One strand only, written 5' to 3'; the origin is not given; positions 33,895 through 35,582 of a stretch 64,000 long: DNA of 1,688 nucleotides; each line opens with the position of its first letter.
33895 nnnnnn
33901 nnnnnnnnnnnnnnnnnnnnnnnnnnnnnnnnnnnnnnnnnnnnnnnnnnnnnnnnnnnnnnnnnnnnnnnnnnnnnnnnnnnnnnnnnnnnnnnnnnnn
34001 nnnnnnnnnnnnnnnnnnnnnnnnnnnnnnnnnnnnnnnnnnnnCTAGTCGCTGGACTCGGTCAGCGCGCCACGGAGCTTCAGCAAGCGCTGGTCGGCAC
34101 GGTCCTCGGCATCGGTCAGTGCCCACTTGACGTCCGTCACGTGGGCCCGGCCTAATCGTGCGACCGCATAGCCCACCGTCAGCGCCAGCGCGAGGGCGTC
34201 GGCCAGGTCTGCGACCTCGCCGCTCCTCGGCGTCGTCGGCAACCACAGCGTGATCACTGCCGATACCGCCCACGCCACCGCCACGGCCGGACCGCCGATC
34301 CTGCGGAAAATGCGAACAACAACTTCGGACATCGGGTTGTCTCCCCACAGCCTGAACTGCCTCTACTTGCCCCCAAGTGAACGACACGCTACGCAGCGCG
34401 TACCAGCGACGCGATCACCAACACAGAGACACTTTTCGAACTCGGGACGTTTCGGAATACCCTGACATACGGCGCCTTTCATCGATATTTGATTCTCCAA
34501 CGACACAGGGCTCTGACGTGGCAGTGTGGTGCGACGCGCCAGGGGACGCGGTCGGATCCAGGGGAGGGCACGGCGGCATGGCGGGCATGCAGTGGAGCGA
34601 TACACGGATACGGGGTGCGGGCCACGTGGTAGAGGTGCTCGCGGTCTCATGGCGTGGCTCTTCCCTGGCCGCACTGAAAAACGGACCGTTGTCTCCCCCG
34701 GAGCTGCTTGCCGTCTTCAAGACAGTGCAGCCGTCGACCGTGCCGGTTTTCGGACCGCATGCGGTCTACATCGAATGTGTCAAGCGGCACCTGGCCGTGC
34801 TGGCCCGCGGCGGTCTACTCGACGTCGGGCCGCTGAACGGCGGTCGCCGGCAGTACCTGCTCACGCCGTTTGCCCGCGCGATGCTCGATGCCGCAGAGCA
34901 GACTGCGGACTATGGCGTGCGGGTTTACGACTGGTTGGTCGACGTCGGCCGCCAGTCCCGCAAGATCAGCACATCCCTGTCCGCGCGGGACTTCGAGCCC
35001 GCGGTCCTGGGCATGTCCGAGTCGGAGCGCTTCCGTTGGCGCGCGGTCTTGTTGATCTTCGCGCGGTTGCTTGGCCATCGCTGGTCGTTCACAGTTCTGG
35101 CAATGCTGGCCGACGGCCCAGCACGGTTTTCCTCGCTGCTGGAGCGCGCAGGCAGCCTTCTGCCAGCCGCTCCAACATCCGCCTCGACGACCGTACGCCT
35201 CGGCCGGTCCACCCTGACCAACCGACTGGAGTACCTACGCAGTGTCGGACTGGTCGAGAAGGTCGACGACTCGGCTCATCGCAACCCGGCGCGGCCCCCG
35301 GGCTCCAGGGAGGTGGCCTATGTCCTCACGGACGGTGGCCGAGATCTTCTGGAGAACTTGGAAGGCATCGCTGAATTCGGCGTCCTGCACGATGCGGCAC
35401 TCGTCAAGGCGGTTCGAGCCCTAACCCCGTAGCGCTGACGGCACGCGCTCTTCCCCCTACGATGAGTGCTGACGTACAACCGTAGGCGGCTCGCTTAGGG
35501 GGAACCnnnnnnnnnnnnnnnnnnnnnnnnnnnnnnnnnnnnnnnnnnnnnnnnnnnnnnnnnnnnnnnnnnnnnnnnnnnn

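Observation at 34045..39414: Five-kb cargo island between the late-operon terminator and int: HxlR-like regulator, cytochrome P450, HFCD flavoprotein, XRE-TPR regulator and small ORFs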

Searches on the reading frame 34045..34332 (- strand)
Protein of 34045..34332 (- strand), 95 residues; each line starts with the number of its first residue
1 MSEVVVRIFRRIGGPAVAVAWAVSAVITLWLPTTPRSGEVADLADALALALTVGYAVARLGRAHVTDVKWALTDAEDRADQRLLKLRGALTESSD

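Call 6: search_protein_families(library=pfam, proteins=[window:34045-34332:-], max_evalue=0.01)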
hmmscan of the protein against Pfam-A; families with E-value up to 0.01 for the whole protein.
window:34045-34332:- (95 aa): 0 families

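Call 30: search_protein_families(library=padloc, proteins=[window:34045-34332:-], max_evalue=0.01)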
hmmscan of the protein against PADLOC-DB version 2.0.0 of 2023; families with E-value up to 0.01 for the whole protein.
window:34045-34332:- (95 aa): 0 families

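Call 31: search_protein_families(library=ncbifam, proteins=[window:34045-34332:-], max_evalue=0.01)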
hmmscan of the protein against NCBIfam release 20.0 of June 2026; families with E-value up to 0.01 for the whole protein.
window:34045-34332:- (95 aa): 0 families

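Call 81: search_protein_families(library=pfam, proteins=[window:34045-34332:-], max_evalue=1)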
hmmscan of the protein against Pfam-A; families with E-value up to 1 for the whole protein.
window:34045-34332:- (95 aa): 1 family
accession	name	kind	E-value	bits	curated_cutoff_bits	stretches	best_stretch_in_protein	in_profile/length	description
PF01790.23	LGT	-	0.18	11.5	24.9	1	23-61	91-129/240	Prolipoprotein diacylglyceryl transferase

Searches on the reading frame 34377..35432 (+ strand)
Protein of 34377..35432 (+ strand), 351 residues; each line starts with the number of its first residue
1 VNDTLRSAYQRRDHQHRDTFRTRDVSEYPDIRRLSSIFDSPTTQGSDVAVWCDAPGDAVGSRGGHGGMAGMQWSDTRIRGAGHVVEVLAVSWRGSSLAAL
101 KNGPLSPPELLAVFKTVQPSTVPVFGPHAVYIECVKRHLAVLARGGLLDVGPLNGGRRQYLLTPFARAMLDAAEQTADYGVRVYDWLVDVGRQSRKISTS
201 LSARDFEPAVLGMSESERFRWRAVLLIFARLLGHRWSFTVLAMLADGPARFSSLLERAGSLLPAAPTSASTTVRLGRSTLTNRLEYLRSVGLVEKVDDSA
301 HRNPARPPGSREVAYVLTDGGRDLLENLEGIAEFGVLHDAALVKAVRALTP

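Call 6: search_protein_families(library=pfam, proteins=[window:34377-35432:+], max_evalue=0.01)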
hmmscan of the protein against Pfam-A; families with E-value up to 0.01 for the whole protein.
window:34377-35432:+ (351 aa): 2 families
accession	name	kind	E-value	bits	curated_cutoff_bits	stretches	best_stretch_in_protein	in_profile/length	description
PF01638.23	HxlR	-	6.8e-07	29.5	20.8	1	231-335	1-83/91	HxlR-like helix-turn-helix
PF12840.13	HTH_20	-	0.0012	19.2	27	0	263-296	15-51/51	Helix-turn-helix domain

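Call 30: search_protein_families(library=padloc, proteins=[window:34578-35432:+], max_evalue=0.01)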
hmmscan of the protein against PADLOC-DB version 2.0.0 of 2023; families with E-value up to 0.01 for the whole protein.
window:34578-35432:+ (284 aa): 0 families

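Call 31: search_protein_families(library=ncbifam, proteins=[window:34578-35432:+], max_evalue=0.01)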
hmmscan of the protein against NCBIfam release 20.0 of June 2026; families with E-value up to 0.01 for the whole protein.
window:34578-35432:+ (284 aa): 0 families

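Call 33: find_related_loci(query=window:34578-35429:+, collection=viral_contigs, flank=10000)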
Query window:34578-35429:+ (284 aa) in viral_contigs; peptide patterns used: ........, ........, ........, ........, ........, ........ (x = any residue, [..] = any of these).
5 stretches matched a pattern, but none encodes a relative of the query by tblastn (E <= 1e-3).

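Call 38: find_related_loci(query=A1, collection=genome_contigs, flank=10000)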
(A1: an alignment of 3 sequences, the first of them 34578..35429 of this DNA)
Query A1 (284 aa) in genome_contigs; peptide patterns used: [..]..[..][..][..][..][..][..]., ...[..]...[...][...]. (x = any residue, [..] = any of these).
24 stretches matched a pattern, but none encodes a relative of the query by tblastn (E <= 1e-3).

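Call 39: list_cluster_members(proteins=[P0001, window:34578-35429:+, window:36775-37284:-, window:53796-55157:-])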
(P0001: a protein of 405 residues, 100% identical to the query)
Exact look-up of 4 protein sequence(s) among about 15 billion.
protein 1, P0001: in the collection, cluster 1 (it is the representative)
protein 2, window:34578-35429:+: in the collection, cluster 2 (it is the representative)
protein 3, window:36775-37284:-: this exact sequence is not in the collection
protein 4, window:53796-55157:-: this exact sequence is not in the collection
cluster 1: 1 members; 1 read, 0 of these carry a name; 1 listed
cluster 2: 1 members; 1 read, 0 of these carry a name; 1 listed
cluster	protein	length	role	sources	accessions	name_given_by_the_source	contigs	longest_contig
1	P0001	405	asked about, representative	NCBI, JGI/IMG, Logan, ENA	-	-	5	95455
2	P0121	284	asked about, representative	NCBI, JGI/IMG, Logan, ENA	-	-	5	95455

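Call 72: search_protein_representatives(protein=window:34578-35429:+)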
Query: 284 residues. Proteins with E-value up to 0.001 (for the whole library): 17; up to 1e-10: 10; up to 1e-30: 4. The best 17 are listed.
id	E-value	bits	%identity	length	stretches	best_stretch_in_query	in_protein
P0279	6.3e-108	376.7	63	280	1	4-284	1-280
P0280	1.7e-66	240.8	49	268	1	17-282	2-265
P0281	2.9e-39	151.5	38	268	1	4-282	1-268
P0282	1.7e-35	139.2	35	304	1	4-282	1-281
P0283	2.9e-30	122.1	38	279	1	4-282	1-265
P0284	3.1e-30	121.9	35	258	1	11-281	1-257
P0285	2.6e-28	115.6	40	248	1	21-278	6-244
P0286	4.0e-23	98.6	34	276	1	4-279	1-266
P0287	4.5e-23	98.5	33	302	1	4-276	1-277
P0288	4.8e-22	95.1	34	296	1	3-281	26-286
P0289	1.0e-09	54.6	31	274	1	4-277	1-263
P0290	1.3e-08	51.0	25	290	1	10-281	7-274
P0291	3.3e-08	49.7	31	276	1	4-283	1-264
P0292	2.8e-07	46.7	30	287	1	4-281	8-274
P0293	3.0e-05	40.0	44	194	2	163-216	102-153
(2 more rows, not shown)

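Call 79: predict_structure(alignment_id=A8)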
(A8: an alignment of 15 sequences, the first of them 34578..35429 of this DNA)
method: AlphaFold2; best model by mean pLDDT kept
length: 284 residues; sequences in the alignment: 15
mean_pLDDT: 90.5   pTM: 0.88
mean pLDDT of the five models: 90.5, 89.9, 89.7, 89.1, 88.7
residues with pLDDT >= 90: 228; 70-90: 31; 50-70: 18; < 50: 7
segments of 3 or more residues with pLDDT < 50: 197-203
pLDDT, mean of each block of 10 residues (from residue 1): 85 94 93 95 95 92 93 96 93 97 97 97 94 90 90 95 93 96 93 64 66 96 96 66 83 98 97 94 76
secondary structure, 60 per line:
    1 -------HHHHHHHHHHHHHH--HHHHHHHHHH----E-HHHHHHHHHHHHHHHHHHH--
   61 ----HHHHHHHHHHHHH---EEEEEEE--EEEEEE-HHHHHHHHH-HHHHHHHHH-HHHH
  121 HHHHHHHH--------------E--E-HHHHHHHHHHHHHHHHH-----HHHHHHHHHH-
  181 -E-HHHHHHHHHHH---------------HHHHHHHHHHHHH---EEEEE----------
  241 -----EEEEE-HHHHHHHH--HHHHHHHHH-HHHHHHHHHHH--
elements in order: H8-21 H24-33 H40-58 H65-77 E81-87 E90-95 H97-105 H107-115 H117-128 H148-164 H170-179 H184-194 H210-222 E226-230 E246-250 H252-259 H262-270 H272-282

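Call 82: fold_search(model_id=the predicted structure, library=pdb)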
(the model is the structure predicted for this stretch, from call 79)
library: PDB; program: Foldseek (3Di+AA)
matches with E <= 10: 782; with E <= 0.001: 0
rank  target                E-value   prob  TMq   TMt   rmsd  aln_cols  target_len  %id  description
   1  3bz6                  1.3e-03  1.00  0.19  0.30  15.9       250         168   16  Crystal structure of a conserved protein of unknown function from Pseudomonas syringae pv. tomato str. DC3000 (released 2008-02-05)
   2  2xv4                  2.1e-03  1.00  0.23  0.17  17.4       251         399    9  Structure of Human RPC62 (partial) (released 2011-03-02)
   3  2xub                  5.5e-03  0.91  0.22  0.15  17.9       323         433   10  Human RPC62 subunit structure (released 2011-03-02)
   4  1p4x                  7.7e-03  0.98  0.24  0.26  16.1       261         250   11  Crystal structure of SarS protein from Staphylococcus Aureus (released 2003-07-08)
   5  5u8j_C                1.2e-02  0.99  0.20  0.31  16.3       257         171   14  Crystal structure of a protein of unknown function ECL_02571 involved in membrane biogenesis from Enterobacter cloacae (released 2017-01-18)
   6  5afq_A                1.2e-02  0.85  0.22  0.15  19.3       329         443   10  Crystal structure of RPC62 - RPC32 beta (released 2015-10-07)
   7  7a6h_O                1.4e-02  0.99  0.24  0.14  21.5       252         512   11  Cryo-EM structure of human apo RNA Polymerase III (released 2021-02-03)
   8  5x11_C                1.6e-02  0.98  0.22  0.34  17.8       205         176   16  Crystal structure of Bacillus subtilis PadR in complex with operator DNA (released 2017-11-22)
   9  7d58_O                1.9e-02  0.98  0.23  0.14  18.0       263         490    9  cryo-EM structure of human RNA polymerase III in elongating state (released 2021-02-17)
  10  5x11_D                1.9e-02  0.98  0.22  0.34  18.0       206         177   16  Crystal structure of Bacillus subtilis PadR in complex with operator DNA (released 2017-11-22)
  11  5x11_G                2.0e-02  0.98  0.23  0.35  17.8       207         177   16  Crystal structure of Bacillus subtilis PadR in complex with operator DNA (released 2017-11-22)
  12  5afq_B                2.1e-02  0.77  0.22  0.15  19.1       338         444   10  Crystal structure of RPC62 - RPC32 beta (released 2015-10-07)
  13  7z1l_O                2.3e-02  0.54  0.19  0.10  18.3       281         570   12  Structure of yeast RNA Polymerase III Pre-Termination Complex (PTC) (released 2022-08-31)
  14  5hs7_A                2.4e-02  1.00  0.23  0.61   3.6        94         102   28  Reduced form of the transcriptional regulator YodB from B. subtilis (released 2016-08-17)
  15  5x11_H                2.7e-02  0.95  0.22  0.35  18.1       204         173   15  Crystal structure of Bacillus subtilis PadR in complex with operator DNA (released 2017-11-22)
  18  2v0m_C                2.9e-02  0.18  0.15  0.10  22.8       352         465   12  Crystal structure of human P450 3A4 in complex with ketoconazole (released 2007-06-26)
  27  4d6z                  5.8e-02  0.15  0.16  0.11  22.4       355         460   12  Cytochrome P450 3A4 bound to imidazole and an inhibitor (released 2015-09-23)
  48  7wzm                  1.4e-01  0.10  0.15  0.11  21.1       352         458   14  Crystal structure of Cytochrome P450 184A1 from streptomyces avermitilis in complex with Oleic acid (released 2023-02-22)
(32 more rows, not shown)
